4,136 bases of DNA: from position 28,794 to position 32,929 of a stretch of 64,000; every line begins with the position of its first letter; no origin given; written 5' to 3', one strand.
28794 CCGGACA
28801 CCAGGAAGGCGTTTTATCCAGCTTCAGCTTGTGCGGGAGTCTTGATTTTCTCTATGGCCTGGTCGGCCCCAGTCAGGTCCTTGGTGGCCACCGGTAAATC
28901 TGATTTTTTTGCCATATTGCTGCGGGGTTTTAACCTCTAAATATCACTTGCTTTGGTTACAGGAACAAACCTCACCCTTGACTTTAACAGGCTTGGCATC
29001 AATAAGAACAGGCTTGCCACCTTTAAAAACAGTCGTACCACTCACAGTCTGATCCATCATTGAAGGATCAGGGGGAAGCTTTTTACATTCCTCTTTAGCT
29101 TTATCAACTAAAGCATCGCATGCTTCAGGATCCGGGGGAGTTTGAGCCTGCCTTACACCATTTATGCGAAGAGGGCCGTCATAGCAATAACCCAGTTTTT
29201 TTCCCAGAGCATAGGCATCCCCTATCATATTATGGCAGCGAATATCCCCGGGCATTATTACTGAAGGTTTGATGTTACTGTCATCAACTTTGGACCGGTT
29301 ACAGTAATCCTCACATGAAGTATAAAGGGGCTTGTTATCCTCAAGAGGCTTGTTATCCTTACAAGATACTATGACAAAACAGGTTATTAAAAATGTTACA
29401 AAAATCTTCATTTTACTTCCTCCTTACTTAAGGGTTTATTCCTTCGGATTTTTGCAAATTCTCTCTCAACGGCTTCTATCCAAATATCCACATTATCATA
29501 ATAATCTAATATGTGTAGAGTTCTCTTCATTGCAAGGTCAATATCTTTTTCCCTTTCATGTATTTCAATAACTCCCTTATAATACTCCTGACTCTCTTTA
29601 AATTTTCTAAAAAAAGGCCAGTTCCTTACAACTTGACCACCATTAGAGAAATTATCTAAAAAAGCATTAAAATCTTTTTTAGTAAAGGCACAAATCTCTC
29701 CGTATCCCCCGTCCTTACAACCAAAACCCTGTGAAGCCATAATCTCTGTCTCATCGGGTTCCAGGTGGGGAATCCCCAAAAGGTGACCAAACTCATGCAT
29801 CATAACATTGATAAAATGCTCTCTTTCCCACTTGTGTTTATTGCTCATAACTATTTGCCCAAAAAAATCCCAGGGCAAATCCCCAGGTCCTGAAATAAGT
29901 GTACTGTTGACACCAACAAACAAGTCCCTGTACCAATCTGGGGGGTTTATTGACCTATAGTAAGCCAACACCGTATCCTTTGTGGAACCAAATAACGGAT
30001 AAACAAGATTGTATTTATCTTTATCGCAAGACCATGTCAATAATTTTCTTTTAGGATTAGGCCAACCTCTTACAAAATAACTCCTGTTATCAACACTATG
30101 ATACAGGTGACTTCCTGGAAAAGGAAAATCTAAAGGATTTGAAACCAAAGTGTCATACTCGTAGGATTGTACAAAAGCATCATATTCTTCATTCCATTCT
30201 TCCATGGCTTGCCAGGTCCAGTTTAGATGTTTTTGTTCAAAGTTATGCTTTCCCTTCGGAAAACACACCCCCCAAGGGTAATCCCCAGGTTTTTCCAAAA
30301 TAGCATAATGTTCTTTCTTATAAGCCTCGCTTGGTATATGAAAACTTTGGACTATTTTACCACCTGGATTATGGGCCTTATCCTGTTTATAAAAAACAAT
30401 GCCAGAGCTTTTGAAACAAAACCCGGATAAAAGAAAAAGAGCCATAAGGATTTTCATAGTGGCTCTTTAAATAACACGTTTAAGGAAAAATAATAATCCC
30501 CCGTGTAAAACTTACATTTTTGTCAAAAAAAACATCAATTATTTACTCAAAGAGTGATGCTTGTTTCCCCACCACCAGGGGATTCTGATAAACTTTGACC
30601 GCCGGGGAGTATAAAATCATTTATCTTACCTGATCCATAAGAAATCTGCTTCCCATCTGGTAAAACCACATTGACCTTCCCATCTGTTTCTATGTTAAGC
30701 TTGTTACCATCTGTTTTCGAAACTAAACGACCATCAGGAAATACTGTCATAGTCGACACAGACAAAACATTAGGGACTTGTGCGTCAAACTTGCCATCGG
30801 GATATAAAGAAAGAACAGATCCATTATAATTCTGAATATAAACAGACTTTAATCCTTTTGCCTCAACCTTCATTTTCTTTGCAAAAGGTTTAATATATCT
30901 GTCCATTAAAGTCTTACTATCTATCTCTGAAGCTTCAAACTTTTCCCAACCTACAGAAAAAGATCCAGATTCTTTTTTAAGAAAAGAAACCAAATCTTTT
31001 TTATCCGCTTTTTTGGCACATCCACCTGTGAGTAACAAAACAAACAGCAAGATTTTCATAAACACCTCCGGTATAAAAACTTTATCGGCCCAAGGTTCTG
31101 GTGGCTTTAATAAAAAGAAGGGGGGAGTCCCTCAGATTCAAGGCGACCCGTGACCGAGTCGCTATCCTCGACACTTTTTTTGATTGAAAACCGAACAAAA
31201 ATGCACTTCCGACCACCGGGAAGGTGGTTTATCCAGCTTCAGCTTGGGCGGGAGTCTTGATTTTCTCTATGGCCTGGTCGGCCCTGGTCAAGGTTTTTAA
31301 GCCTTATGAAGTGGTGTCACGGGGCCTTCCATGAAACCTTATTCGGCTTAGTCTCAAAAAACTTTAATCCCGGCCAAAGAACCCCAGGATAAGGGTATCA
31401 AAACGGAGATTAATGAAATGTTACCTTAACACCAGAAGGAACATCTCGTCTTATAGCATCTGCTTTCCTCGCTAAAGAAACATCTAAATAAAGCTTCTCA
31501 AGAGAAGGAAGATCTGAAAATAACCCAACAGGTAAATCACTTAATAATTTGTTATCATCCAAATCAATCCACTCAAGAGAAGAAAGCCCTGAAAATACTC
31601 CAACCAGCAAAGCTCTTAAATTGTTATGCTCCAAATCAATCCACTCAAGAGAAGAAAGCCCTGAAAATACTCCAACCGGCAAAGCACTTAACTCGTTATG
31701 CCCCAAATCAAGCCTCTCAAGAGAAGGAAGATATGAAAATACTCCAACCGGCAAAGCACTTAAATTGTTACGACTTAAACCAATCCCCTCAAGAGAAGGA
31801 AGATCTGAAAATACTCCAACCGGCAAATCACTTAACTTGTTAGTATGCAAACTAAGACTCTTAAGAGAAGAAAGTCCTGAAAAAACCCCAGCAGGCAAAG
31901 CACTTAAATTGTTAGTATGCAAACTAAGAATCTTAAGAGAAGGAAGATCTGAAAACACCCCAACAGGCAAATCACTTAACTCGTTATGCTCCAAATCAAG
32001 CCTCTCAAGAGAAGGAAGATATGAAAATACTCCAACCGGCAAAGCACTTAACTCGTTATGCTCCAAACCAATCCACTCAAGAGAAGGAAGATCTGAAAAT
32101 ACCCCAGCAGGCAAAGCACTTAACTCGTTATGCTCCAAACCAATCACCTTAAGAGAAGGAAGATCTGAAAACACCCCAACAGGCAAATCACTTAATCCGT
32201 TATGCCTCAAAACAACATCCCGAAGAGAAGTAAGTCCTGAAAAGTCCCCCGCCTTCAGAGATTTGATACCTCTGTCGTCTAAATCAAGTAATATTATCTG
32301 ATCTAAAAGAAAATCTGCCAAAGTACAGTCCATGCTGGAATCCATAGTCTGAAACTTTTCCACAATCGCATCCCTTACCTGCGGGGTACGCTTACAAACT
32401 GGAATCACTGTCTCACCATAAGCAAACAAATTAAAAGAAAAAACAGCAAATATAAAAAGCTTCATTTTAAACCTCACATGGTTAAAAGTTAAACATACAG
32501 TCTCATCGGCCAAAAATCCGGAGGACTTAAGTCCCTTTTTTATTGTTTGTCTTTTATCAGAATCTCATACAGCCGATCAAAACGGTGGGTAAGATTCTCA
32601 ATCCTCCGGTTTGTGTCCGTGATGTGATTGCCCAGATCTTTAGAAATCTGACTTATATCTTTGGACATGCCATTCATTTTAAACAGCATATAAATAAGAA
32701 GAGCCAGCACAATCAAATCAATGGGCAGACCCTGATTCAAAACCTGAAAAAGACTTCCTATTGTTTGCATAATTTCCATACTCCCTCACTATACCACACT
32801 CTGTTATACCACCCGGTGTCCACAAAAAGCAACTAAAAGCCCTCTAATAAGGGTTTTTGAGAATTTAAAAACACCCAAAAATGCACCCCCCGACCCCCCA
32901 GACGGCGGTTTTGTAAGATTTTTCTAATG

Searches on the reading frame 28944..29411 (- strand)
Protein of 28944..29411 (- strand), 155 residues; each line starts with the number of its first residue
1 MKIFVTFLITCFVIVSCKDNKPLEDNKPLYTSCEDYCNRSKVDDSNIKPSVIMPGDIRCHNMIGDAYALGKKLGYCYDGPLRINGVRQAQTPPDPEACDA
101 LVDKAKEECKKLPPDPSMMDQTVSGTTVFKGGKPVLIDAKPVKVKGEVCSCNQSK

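Call 5: search_protein_families(library=pfam, proteins=[window:28944-29411:-], max_evalue=0.1)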
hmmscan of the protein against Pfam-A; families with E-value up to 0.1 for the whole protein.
window:28944-29411:- (155 aa): 1 family
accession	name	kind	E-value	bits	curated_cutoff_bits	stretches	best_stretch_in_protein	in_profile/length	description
PF05488.18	PAAR_motif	-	0.03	15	27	1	120-153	3-36/70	PAAR motif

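Call 25: find_homologous_proteins(query=window:28944-29411:-, max_evalue=0.001)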
Query window:28944-29411:- (155 aa): 19 proteins with E <= 0.001 among 27 candidates.
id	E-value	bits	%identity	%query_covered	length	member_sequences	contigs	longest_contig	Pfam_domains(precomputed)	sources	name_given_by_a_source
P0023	2.8e-101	354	100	100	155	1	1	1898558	-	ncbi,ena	-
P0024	7.8e-86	304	84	100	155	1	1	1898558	-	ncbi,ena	-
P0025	3.1e-80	286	83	98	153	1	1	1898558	-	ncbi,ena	-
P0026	4.1e-74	266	74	100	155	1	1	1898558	-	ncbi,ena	-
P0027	2.6e-70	253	74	100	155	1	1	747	-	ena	-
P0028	2.8e-69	250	75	100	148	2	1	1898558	-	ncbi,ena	-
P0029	1.7e-65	238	74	100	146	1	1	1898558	-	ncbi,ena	-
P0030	9.7e-65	235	73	100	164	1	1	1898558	-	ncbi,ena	-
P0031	2.0e-61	224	69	100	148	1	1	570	-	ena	-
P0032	2.3e-61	224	72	100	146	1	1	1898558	-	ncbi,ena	-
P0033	2.9e-58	214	68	100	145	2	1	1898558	-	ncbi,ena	-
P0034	9.2e-58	213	69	100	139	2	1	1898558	-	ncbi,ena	-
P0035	1.1e-54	203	69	100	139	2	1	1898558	-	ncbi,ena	-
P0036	3.9e-53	197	62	100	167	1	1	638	-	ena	-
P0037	4.9e-52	194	84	66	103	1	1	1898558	-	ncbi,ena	-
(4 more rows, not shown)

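Call 41: predict_structure(alignment_id=A4)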
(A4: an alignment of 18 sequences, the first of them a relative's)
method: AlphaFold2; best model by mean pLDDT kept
length: 155 residues; sequences in the alignment: 18
mean_pLDDT: 59.1   pTM: 0.37
mean pLDDT of the five models: 59.1, 58.1, 57.5, 56.3, 52.7
residues with pLDDT >= 90: 12; 70-90: 35; 50-70: 46; < 50: 62
segments of 3 or more residues with pLDDT < 50: 16-29, 39-54, 119-144, 152-155
pLDDT, mean of each block of 10 residues (from residue 1): 60 49 41 53 37 59 88 80 68 84 90 63 36 38 49 39
secondary structure, 60 per line:
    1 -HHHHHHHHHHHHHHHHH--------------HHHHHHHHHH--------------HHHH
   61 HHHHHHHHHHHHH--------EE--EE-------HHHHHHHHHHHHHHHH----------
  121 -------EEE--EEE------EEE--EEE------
elements in order: H2-18 H33-42 H57-73 H95-110 E128-130 E133-135 E142-144 E147-149

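Call 49: fold_search(model_id=the predicted structure, library=pdb)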
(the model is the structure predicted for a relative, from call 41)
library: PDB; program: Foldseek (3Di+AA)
matches with E <= 10: 57; with E <= 0.001: 0
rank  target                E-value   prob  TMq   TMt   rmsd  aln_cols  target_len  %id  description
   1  6ay9_A                1.6e+00  0.15  0.21  0.16   8.5        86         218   13  Structure of the native full-length HIV-1 capsid protein in complex with CPSF6 peptide (released 2018-09-12)
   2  3vs8_B                1.8e+00  0.08  0.19  0.08  17.2        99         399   13  Crystal structure of type III PKS ArsC (released 2013-04-24)
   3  9pgs_L                2.7e+00  0.11  0.22  0.17  10.9       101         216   11  HIV Capsid Hexamer bound to Compound 6 (released 2025-10-08)
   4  1m9c_C                2.9e+00  0.08  0.19  0.20   7.3        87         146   14  X-ray crystal structure of Cyclophilin A/HIV-1 CA N-terminal domain (1-146) M-type Complex. (released 2003-05-27)
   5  7snl                  3.1e+00  0.09  0.20  0.16  10.4        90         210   12  Disulfide stabilized HIV-1 CA hexamer in complex with capsid inhibitor N-(1-(3-(4-chloro-1-methyl-3-(methylsulfonamido)- (released 2022-10-05)
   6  1ak4_C                3.3e+00  0.12  0.21  0.22   6.5        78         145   13  HUMAN CYCLOPHILIN A BOUND TO THE AMINO-TERMINAL DOMAIN OF HIV-1 CAPSID (released 1997-10-15)
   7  2pwm_A                3.3e+00  0.12  0.21  0.22   6.0        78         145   13  Crystal Structure of HIV-1 CA146 A92E real cell (released 2007-09-25)
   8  7mn0                  3.3e+00  0.11  0.22  0.17   8.4        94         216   13  N74D mutant of the HIV-1 capsid protein (released 2022-05-04)
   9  2f22_B                3.3e+00  0.02  0.13  0.14  20.9       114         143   15  CRYSTAL STRUCTURE OF A PUTATIVE DNA DAMAGE-INDUCABLE (DINB) PROTEIN (BH3987) FROM BACILLUS HALODURANS AT 1.42 A RESOLU (released 2005-12-20)
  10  3gv2_A                3.5e+00  0.09  0.21  0.16   8.6        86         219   13  X-ray Structure of Hexameric HIV-1 CA (released 2009-06-23)
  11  9pgs_H                3.5e+00  0.08  0.21  0.16  10.5        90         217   12  HIV Capsid Hexamer bound to Compound 6 (released 2025-10-08)
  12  7y5e_K2               3.7e+00  0.14  0.23  0.42   5.8        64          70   19  In situ single-PBS-PSII-PSI-LHCs megacomplex. (released 2023-02-01)
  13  5mcz_H                4.0e+00  0.10  0.22  0.23   6.5        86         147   13  The structure of the mature HIV-1 CA hexameric lattice with curvature parameters: tilt=-1, twist=0 (released 2016-12-28)
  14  6axw                  4.2e+00  0.06  0.22  0.17  13.9       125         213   12  Structure of the I124A mutant of the HIV-1 capsid protein (released 2018-09-12)
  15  7sfs_L                4.2e+00  0.05  0.20  0.20  13.1        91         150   13  In situ cryo-EM structure of bacteriophage Sf6 portal:gp7 complex at 2.7A resolution (released 2022-11-09)
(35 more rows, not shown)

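Call 56: search_solved_structures(query=A4, max_evalue=10)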
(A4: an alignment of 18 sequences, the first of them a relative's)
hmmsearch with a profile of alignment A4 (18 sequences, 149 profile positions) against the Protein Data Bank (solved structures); distinct sequences matched with E-value up to 10: 0.

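Call 70: search_protein_representatives(alignment_id=A4)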
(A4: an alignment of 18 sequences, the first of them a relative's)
Query: 18 sequences, 149 profile positions. Proteins with E-value up to 0.001 (for the whole library): 44; up to 1e-10: 31; up to 1e-30: 9. The best 44 are listed.
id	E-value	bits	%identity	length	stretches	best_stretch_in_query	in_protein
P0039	7.6e-68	243.5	-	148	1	1-149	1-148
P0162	9.2e-48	178.3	-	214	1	1-148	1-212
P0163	6.5e-37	143.1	-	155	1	1-136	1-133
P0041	4.5e-34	133.9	-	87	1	1-78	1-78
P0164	7.0e-34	133.3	-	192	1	2-148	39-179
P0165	1.3e-33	132.4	-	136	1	4-148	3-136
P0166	6.9e-33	130.1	-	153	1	14-149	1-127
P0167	1.1e-32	129.4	-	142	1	1-138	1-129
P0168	4.0e-32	127.6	-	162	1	1-148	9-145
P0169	6.1e-29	117.3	-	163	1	1-137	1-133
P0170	3.1e-27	111.7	-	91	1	58-147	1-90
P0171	3.4e-27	111.6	-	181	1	1-143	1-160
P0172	5.1e-24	101.3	-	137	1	12-143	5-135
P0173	2.8e-22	95.7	-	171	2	50-111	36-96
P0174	5.0e-22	94.8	-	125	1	36-136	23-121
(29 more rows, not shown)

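Call 72: search_protein_families(library=pfam, alignment_id=A8, max_evalue=0.01)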
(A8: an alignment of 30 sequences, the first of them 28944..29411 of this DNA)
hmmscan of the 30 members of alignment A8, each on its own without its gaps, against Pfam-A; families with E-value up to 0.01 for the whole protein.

A. member 1, window:28944-29411:- (155 aa): 0 families

B. families by the number of members that match (of 30 scanned): 0 families

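Call 73: search_solved_structures(query=A8, max_evalue=10)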
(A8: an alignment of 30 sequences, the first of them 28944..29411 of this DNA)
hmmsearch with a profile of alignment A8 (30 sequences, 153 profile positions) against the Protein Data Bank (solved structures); distinct sequences matched with E-value up to 10: 1.
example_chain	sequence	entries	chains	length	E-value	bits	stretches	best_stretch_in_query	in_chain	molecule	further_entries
6fcg_A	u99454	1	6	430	0.066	16.3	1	3-40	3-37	Glycoside hydrolase, GH17 family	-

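Call 80: find_related_loci(query=A4, collection=metagenome_contigs, flank=10000)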
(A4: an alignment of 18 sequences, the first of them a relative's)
Query A4 (155 aa) in metagenome_contigs; peptide patterns used: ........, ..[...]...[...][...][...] (x = any residue, [..] = any of these).
69 stretches matched a pattern, but none encodes a relative of the query by tblastn (E <= 1e-3).

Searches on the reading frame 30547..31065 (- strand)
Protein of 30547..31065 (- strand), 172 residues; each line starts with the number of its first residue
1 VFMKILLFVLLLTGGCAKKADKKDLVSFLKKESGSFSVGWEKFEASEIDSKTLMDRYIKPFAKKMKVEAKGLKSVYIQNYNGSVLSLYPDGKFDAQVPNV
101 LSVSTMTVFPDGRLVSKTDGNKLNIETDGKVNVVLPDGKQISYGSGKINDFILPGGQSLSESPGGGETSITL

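Call 5: search_protein_families(library=pfam, proteins=[window:30547-31065:-], max_evalue=0.1)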
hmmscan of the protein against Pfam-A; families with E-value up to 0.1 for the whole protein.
window:30547-31065:- (172 aa): 1 family
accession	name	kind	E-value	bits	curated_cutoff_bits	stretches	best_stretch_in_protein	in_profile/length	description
PF07202.18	Tcp10_C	-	0.031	14.4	36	0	127-141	10-24/35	T-complex protein 10 C-terminus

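Call 50: search_protein_families(library=ncbifam, proteins=[window:30547-31065:-], max_evalue=0.01)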
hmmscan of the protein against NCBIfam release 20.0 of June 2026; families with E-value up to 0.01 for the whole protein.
window:30547-31065:- (172 aa): 0 families

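Call 74: search_protein_families(library=padloc, proteins=[window:30547-31065:-], max_evalue=0.01)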
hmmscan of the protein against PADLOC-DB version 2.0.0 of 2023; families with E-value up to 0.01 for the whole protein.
window:30547-31065:- (172 aa): 0 families

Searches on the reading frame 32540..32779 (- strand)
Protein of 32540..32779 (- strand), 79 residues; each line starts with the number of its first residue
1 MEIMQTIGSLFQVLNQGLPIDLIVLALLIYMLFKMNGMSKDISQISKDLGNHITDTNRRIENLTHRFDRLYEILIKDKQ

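Call 50: search_protein_families(library=ncbifam, proteins=[window:32540-32779:-], max_evalue=0.01)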
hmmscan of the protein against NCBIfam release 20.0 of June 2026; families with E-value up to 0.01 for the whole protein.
window:32540-32779:- (79 aa): 1 family
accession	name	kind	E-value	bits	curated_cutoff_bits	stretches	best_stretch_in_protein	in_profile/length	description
TIGR02976.1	phageshock_pspB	equivalog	0.0029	17.8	51.7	1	22-77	13-68/75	envelope stress response membrane protein PspB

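Call 74: search_protein_families(library=padloc, proteins=[window:32540-32779:-], max_evalue=0.01)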
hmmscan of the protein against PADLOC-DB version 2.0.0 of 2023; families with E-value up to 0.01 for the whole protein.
window:32540-32779:- (79 aa): 0 families
